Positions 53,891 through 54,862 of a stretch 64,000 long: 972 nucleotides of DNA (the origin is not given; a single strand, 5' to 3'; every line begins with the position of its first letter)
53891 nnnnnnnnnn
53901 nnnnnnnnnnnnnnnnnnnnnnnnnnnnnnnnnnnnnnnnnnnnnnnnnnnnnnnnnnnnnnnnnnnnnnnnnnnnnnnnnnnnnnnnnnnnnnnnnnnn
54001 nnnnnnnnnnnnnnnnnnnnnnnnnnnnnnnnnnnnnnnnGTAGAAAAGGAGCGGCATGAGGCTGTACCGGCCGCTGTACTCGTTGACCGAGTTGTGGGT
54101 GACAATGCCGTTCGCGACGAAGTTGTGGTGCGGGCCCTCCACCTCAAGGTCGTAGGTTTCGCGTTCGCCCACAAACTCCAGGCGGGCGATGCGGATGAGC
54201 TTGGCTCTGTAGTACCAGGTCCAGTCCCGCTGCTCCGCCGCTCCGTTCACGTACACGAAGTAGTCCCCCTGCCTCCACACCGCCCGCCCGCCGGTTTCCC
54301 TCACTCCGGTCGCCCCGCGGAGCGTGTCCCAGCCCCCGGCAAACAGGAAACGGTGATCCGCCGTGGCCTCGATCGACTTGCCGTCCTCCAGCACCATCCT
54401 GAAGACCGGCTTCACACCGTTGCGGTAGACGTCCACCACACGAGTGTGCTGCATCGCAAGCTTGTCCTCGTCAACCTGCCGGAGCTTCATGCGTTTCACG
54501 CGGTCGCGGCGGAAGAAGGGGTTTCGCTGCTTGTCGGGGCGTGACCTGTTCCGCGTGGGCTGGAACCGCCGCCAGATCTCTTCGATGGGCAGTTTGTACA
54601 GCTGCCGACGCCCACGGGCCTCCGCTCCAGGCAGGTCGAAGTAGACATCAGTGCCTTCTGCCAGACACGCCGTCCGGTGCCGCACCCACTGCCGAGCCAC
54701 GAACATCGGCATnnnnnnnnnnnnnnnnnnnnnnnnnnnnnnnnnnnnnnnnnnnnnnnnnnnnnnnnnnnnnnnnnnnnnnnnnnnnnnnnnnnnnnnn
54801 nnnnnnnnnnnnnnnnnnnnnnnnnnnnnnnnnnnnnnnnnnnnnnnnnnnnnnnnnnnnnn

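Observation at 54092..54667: Mini-intein splitting the catalytic signature of ThyX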

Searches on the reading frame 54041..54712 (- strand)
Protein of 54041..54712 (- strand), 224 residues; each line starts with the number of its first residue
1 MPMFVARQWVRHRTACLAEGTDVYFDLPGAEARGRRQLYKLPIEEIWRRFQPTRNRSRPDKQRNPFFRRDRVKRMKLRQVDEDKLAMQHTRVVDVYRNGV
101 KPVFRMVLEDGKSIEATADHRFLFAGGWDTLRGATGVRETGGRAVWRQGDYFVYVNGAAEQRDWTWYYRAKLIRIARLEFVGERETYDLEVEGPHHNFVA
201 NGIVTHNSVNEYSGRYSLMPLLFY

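Call 4: search_protein_families(library=pfam, proteins=[window:54092-54667:-], max_evalue=1)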
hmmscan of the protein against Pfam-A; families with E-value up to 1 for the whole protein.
seq(192 aa): 2 families
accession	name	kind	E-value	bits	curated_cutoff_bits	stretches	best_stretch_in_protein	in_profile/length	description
PF14890.11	Intein_splicing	-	1.2e-11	45.1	35.8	2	158-192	121-155/155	Intein splicing domain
PF23406.1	ZNF380_CC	-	0.01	16.7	28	1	9-76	5-71/81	ZNF380 coiled-coil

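Call 5: search_protein_families(library=ncbifam, proteins=[window:54092-54667:-], max_evalue=1)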
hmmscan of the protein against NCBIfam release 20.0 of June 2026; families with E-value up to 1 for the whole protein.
seq(192 aa): 13 families
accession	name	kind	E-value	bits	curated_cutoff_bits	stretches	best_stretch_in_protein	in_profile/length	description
NF005852.0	PRK07773.1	equivalog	1.8e-17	62.9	780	2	59-116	424-481/886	replicative DNA helicase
NF038136.1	rSAM_Rv_intein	exception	2.2e-08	33.4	700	1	74-161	116-201/574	intein-containing Rv2578c family radical SAM protein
TIGR01443.1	intein_Cterm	domain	8.6e-07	29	15.6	1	170-192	1-23/24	intein C-terminal splicing region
TIGR01445.1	intein_Nterm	domain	5.7e-06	27.2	24.5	1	1-108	1-82/83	intein N-terminal splicing region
NF038162.1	RtcB_rel_intein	exception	1.7e-05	23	1150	1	159-192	543-578/961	intein-containing RtcB family protein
NF003158.0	PRK04132.1-3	equivalog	8.9e-05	19.7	1750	1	85-115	701-731/1437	replication factor C small subunit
NF011302.0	PRK14714.1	equivalog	0.00035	18.2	1791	1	42-191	963-1099/1350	DNA-directed DNA polymerase II large subunit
NF006207.0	PRK08332.1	equivalog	0.0017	15.6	2400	1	77-116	935-976/1684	vitamin B12-dependent ribonucleotide reductase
NF011418.0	PRK14845.1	equivalog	0.0043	14.8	756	1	168-192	450-474/1049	translation initiation factor IF-2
NF007079.0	PRK09532.1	equivalog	0.0096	14.1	1525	1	75-109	816-850/876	DNA polymerase III subunit alpha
NF038098.1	GyrA_w_intein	exception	0.064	11.1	1850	1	158-192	503-537/1232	intein-containing DNA gyrase subunit A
NF007072.0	PRK09519.1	equivalog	0.12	10.7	1024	0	70-125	288-341/790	intein-containing recombinase RecA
NF005616.0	PRK07373.1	equivalog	0.23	9.9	646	1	158-192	2-36/449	DNA polymerase III subunit alpha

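Call 6: search_solved_structures(query=window:54092-54667:-, max_evalue=10, show_alignments=3)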
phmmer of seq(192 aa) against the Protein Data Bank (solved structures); distinct sequences matched with E-value up to 10: 47.
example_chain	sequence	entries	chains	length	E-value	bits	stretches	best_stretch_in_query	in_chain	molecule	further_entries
4o1r_A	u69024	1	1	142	8.6e-11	44.9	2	67-119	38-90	Replicative DNA helicase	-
1mi8_A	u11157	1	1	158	1.6e-09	40.7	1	60-191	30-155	DnaB intein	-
6frg_A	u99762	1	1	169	4.1e-07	32.9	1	60-191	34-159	Replicative DNA helicase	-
6frh_A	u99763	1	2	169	4.1e-07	32.9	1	60-191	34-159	Replicative DNA helicase,Replicative DNA helicase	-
6qaz_A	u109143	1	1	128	9.7e-07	31.7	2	152-192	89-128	cyanophage-like gp41-1 intein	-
7qil_A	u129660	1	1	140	3.1e-06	30.1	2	76-112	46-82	DnaE intein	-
4kl6_A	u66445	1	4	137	5.6e-06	29.2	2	77-111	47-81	DNA-directed DNA polymerase,Nucleic acid binding, OB-fold, tRNA/helicase-type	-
2keq_A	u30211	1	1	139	7.3e-06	28.8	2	77-112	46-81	DNA polymerase III alpha subunit, Nucleic acid binding OB-fold tRNA/helicase-type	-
4kl5_A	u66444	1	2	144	8.2e-06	28.7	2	77-112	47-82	DNA polymerase III, alpha subunit, Nucleic acid binding, OB-fold, tRNA/helicase-type chime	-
6fre_A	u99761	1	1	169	1e-05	28.3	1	60-191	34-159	Replicative DNA helicase,Replicative DNA helicase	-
5ol7_A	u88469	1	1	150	2.2e-05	27.3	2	77-112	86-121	DNA-directed DNA polymerase,DNA-directed DNA polymerase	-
5ol6_A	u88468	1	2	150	2.2e-05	27.3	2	77-112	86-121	Nucleic acid binding, OB-fold, tRNA/helicase-type,DNA-directed DNA polymerase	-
6riz_A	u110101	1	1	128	6.1e-05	25.8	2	150-192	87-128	gp41-1 intein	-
3ifj_A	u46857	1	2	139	0.0014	21.4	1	77-192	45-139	Endonuclease PI-MtuI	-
3igd_A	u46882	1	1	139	0.0027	20.5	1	73-115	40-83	Endonuclease PI-MtuI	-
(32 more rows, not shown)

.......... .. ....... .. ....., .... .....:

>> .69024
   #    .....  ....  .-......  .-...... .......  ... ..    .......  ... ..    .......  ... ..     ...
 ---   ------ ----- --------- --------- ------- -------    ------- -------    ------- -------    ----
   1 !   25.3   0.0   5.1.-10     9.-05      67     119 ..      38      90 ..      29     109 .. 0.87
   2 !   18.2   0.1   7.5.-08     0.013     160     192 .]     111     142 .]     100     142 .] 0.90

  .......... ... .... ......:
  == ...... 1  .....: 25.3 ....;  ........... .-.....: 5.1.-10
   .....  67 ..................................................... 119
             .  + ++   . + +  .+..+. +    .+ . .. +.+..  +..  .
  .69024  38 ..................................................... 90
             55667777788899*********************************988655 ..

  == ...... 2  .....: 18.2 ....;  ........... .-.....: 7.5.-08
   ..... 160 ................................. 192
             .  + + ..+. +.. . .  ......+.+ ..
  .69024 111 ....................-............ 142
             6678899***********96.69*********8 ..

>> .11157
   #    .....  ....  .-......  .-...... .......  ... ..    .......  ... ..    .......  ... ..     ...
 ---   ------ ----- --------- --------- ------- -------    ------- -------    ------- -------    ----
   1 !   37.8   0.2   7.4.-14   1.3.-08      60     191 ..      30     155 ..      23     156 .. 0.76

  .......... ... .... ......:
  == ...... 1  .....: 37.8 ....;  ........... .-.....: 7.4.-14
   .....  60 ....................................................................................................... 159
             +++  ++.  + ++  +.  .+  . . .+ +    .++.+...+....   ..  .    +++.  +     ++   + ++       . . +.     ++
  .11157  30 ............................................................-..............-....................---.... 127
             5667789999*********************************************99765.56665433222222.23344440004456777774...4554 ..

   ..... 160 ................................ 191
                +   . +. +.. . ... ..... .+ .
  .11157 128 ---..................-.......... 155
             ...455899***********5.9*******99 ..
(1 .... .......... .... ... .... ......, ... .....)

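Call 19: search_protein_representatives(protein=window:54092-54667:-)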
Query: 192 residues. Proteins with E-value up to 0.001 (for the whole library): 3082; up to 1e-10: 549; up to 1e-30: 35. The best 150 are listed.
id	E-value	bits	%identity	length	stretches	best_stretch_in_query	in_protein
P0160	1.9e-76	272.3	66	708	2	1-144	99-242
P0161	9.1e-74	263.6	67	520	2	1-144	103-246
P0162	5.9e-72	257.7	62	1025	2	1-146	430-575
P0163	3.2e-64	232.4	61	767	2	1-160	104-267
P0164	7.3e-60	218.2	64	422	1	1-154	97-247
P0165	7.6e-55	201.8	49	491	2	1-146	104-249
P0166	7.0e-54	198.7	67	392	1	2-192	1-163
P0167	3.0e-51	190.1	69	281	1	1-126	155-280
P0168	5.1e-50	186.1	65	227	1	1-124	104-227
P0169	3.2e-47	176.9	53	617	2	1-152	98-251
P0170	3.7e-46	173.4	40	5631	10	154-192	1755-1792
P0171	6.7e-46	172.6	45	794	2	1-143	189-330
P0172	4.1e-42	160.3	63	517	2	60-144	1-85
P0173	8.4e-40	152.7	48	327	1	1-146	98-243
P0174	6.3e-38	146.6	52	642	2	1-119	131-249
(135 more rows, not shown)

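Call 21: search_dna_similar(query=window:54041-54712:-, collection=phages, mode=protein, max_rows=30, max_evalue=0.001)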
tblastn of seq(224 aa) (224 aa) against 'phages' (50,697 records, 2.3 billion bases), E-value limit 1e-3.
Records with a match: 23; places in all: 25; records where one place covers at least 80% of the query: 0.
Best place of each record, by identity: <60% 23.
By first word of the organism name: Mycobacterium 15; Planktothrix 2; Caudoviricetes 2; Acinetobacter 2; Virus 1; Bacteriophage 1.
By host as written in the record: Mycobacterium smegmatis mc2 155 13; Mycobacterium smegmatis mc#155 2; Planktothrix agardhii HAB637 2; Methanomassiliicoccales 2; - 2; Acinetobacter baumannii DSM 30007 2.
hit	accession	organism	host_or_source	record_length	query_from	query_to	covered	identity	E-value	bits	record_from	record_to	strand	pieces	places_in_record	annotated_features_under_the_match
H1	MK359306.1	Mycobacterium phage Norm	Mycobacterium smegmatis mc2 155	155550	2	224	79%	38.2%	1e-10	112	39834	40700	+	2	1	94: ThyX-like thymidylate synthase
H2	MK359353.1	Mycobacterium phage BadAgartude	Mycobacterium smegmatis mc2 155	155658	2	224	79%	38.2%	1e-10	112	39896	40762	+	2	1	90: ThyX-like thymidylate synthase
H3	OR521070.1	Mycobacterium phage SrishMeg2525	Mycobacterium smegmatis mc#155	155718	2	224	79%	38.2%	1e-10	112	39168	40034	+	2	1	92: ThyX-like thymidylate synthase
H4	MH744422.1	Mycobacterium phage Roots515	Mycobacterium smegmatis mc2 155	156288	2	224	79%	38.2%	1e-10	112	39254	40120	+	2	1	92: ThyX-like thymidylate synthase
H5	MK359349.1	Mycobacterium phage FoxtrotP1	Mycobacterium smegmatis mc2 155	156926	2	224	79%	38.2%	1e-10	112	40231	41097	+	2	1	93: ThyX-like thymidylate synthase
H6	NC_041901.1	Mycobacterium phage Lukilu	Mycobacterium smegmatis mc2 155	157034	2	224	79%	38.2%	1e-10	112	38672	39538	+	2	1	HNH endonuclease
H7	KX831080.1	Mycobacterium phage Lukilu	Mycobacterium smegmatis mc2 155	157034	2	224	79%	38.2%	1e-10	112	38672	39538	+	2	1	ThyX-like thymidylate synthase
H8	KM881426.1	Mycobacterium phage ZygoTaiga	Mycobacterium smegmatis mc2 155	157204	2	224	79%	38.2%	1e-10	112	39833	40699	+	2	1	ThyX-like thymidylate synthase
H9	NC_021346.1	Mycobacterium phage Gizmo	Mycobacterium smegmatis mc2 155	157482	2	224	79%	38.2%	1e-10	112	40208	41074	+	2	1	97: HNH endonuclease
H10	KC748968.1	Mycobacterium phage Gizmo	Mycobacterium smegmatis mc2 155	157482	2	224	79%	38.2%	1e-10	112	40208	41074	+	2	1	97: ThyX-like thymidylate synthase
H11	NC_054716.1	Mycobacterium phage Cane17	Mycobacterium smegmatis mc2 155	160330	2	224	79%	38.0%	3e-10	116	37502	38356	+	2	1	82: HNH endonuclease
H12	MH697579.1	Mycobacterium phage Cane17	Mycobacterium smegmatis mc2 155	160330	2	224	79%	38.0%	3e-10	116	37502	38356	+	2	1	82: ThyX-like thymidylate synthase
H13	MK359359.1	Mycobacterium phage Colt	Mycobacterium smegmatis mc2 155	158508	2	224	79%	38.0%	3e-10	116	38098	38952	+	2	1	83: ThyX-like thymidylate synthase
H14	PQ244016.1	Mycobacterium phage Blubba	Mycobacterium smegmatis mc2 155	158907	2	224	79%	38.0%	3e-10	116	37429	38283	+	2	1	82: ThyX-like thymidylate synthase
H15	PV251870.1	Mycobacterium phage StAugustine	Mycobacterium smegmatis mc#155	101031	2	224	79%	38.0%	2e-8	115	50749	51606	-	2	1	63: ThyX-like thymidylate synthase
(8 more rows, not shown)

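Call 24: get_annotated_region(hit=H1, flank=600)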
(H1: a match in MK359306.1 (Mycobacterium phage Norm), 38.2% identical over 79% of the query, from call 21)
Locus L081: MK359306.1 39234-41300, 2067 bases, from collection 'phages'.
description: Mycobacterium phage Norm, complete genome.
organism: Mycobacterium phage Norm (NCBI taxid 2502424)
taxonomy: Viruses; Duplodnaviria; Heunggongvirae; Uroviricota; Caudoviricetes; Ceeclamvirinae; Bixzunavirus
host: Mycobacterium smegmatis mc2 155; source: soil; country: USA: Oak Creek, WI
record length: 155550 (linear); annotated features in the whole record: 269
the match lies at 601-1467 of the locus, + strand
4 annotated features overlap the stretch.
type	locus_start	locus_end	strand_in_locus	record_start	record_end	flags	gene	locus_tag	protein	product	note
CDS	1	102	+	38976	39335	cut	92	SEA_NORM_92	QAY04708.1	hypothetical protein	-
CDS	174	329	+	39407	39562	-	93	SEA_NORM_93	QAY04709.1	hypothetical protein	-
CDS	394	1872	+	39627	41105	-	94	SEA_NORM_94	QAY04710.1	ThyX-like thymidylate synthase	-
CDS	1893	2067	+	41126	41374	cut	95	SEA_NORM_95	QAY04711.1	hypothetical protein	-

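Call 30: predict_structure(alignment_id=A2)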
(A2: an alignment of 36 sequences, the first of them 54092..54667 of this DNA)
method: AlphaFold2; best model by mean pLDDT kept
length: 192 residues; sequences in the alignment: 36
mean_pLDDT: 89.4   pTM: 0.84
mean pLDDT of the five models: 89.4, 88.5, 87.6, 86.6, 72.9
residues with pLDDT >= 90: 132; 70-90: 39; 50-70: 17; < 50: 4
segments of 3 or more residues with pLDDT < 50: 145-147
pLDDT, mean of each block of 10 residues (from residue 1): 94 65 85 94 90 92 86 90 98 97 97 97 98 96 56 83 98 91 92 86
secondary structure, 60 per line:
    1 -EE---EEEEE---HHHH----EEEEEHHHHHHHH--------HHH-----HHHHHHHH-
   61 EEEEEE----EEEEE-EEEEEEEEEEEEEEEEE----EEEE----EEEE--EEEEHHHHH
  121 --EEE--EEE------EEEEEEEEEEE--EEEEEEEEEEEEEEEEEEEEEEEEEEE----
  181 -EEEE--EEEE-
elements in order: E7-11 H15-18 E23-27 H28-35 H52-59 E61-66 E71-75 E77-93 E98-101 E106-109 E112-115 H116-120 E123-125 E128-130 E137-147 E150-176 E182-185 E188-191

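Call 34: fold_search(model_id=the predicted structure, library=pdb)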
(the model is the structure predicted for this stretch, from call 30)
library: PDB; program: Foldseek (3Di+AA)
matches with E <= 10: 263; with E <= 0.001: 63
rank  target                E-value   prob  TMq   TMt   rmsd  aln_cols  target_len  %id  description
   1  3ifj_A                9.5e-10  1.00  0.61  0.83   5.0       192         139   23  Crystal structure of Mtu recA intein, splicing domain (released 2009-10-06)
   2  4o1r                  1.8e-09  1.00  0.61  0.80   5.2       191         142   21  Crystal structure of NpuDnaB intein (released 2014-03-19)
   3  6frh_A                3.4e-09  1.00  0.59  0.70   5.8       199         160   20  Crystal structure of Ssp DnaB Mini-Intein variant M86 (released 2019-01-30)
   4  5i0a                  5.4e-09  1.00  0.62  0.83   4.3       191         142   22  RecA mini intein in complex with cisplatin (released 2016-09-21)
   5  6frg                  5.7e-09  1.00  0.65  0.78   3.6       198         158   20  Crystal structure of G-1F mutant of Ssp DnaB Mini-Intein variant M86 (released 2019-01-30)
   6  6fre                  6.0e-09  1.00  0.62  0.76   3.8       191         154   18  Crystal structure of G-1F/H73A mutant of Ssp DnaB Mini-Intein variant M86 (released 2019-01-30)
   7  3igd                  6.6e-09  1.00  0.61  0.83   4.8       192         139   21  Crystal structure of Mtu recA intein, splicing domain (released 2009-10-06)
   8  2imz_B                1.3e-08  1.00  0.62  0.84   4.2       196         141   20  Crystal structure of Mtu recA intein splicing domain (released 2007-05-01)
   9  2in9                  1.4e-08  1.00  0.63  0.86   4.1       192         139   22  crystal structure of Mtu recA intein, splicing domain (released 2007-05-01)
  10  2imz_A                1.4e-08  1.00  0.61  0.80   4.2       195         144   21  Crystal structure of Mtu recA intein splicing domain (released 2007-05-01)
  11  2in0                  1.8e-08  1.00  0.63  0.85   4.2       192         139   22  crystal structure of Mtu recA intein splicing domain (released 2007-05-01)
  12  1mi8                  2.3e-08  1.00  0.59  0.79   5.0       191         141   20  2.0 Angstrom crystal structure of a DnaB intein from Synechocystis sp. PCC 6803 (released 2003-08-19)
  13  2in8                  3.4e-08  1.00  0.63  0.85   4.0       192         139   21  crystal structure of Mtu recA intein, splicing domain (released 2007-05-01)
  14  6frh_B                4.2e-08  1.00  0.57  0.72   6.9       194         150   21  Crystal structure of Ssp DnaB Mini-Intein variant M86 (released 2019-01-30)
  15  1zd7_A                8.6e-08  1.00  0.64  0.76   4.3       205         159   18  1.7 Angstrom Crystal Structure Of Post-Splicing Form of a dnaE Intein from Synechocystis Sp. Pcc 6803 (released 2006-01-24)
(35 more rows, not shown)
